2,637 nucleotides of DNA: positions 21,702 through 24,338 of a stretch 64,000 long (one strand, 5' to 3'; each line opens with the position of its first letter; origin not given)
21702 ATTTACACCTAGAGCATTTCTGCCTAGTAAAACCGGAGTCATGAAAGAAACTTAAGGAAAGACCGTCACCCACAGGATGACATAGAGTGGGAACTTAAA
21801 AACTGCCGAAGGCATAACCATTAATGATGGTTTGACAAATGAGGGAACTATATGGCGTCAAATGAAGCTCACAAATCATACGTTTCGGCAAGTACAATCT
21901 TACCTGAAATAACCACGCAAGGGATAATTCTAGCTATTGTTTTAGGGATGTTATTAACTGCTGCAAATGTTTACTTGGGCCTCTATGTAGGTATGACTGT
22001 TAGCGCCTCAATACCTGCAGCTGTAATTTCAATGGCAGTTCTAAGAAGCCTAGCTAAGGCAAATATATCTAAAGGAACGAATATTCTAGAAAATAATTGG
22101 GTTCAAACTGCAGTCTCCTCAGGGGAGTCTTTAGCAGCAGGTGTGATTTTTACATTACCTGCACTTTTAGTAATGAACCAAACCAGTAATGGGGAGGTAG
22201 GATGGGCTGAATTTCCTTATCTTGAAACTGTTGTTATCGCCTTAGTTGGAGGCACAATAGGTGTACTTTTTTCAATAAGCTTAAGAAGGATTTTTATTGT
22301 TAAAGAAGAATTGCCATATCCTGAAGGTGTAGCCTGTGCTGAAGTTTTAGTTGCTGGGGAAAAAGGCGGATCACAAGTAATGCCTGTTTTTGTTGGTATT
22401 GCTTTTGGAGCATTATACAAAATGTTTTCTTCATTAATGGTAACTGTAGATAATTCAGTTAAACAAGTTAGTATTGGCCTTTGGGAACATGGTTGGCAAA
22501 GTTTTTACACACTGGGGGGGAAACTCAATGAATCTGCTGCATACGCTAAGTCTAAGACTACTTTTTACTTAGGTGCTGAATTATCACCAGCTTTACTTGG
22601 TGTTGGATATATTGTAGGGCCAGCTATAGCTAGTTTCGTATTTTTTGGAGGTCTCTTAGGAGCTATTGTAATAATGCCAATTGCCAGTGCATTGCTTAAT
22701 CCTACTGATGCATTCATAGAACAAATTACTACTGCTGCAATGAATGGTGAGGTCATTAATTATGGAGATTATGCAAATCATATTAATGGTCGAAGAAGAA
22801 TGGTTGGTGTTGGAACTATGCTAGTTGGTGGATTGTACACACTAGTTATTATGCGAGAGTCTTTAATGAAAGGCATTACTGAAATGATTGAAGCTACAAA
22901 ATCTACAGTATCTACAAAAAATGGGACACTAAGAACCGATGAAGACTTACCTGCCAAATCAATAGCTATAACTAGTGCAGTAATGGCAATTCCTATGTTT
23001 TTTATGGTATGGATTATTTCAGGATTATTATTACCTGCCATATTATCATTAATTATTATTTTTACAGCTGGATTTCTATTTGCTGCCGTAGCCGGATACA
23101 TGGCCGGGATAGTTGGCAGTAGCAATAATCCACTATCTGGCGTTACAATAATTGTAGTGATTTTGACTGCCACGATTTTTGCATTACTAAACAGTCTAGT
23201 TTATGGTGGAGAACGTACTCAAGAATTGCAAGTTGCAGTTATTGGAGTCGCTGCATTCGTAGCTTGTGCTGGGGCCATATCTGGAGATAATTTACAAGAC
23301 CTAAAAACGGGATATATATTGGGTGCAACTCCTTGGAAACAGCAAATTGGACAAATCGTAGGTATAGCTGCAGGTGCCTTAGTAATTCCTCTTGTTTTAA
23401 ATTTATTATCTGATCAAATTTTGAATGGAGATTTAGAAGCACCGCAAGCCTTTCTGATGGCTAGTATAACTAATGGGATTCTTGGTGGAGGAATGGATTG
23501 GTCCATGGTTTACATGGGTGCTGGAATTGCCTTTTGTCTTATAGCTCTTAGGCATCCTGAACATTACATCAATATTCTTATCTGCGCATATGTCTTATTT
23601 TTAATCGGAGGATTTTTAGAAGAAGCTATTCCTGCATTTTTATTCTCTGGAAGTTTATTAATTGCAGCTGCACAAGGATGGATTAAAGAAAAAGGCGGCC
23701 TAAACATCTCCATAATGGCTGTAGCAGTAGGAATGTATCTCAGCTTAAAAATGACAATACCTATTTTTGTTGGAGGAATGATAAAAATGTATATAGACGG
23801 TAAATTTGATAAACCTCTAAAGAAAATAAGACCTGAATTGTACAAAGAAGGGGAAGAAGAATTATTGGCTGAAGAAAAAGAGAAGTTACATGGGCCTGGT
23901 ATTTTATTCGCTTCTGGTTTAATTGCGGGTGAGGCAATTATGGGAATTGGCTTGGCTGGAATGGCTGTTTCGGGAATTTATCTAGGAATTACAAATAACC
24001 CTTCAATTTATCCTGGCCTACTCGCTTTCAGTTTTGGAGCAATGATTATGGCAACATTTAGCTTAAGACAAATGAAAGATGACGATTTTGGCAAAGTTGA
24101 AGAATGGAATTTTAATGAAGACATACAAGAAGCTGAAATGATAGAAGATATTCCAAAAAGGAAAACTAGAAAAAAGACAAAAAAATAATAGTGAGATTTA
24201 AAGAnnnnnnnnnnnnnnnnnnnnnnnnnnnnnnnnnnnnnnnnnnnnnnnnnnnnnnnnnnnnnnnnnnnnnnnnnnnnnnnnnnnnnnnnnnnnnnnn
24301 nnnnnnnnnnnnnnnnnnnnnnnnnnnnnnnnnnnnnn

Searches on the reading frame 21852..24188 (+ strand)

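Call 64: search_protein_families(library=pfam, proteins=[window:21852-24188:+], max_evalue=1e-8)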
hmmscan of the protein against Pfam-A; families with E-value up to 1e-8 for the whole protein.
window:21852-24188:+ (778 aa): 1 family
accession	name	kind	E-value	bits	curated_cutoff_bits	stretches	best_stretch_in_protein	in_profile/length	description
PF03169.20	OPT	-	9.7e-90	302.4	25.8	1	19-704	1-622/623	OPT oligopeptide transporter protein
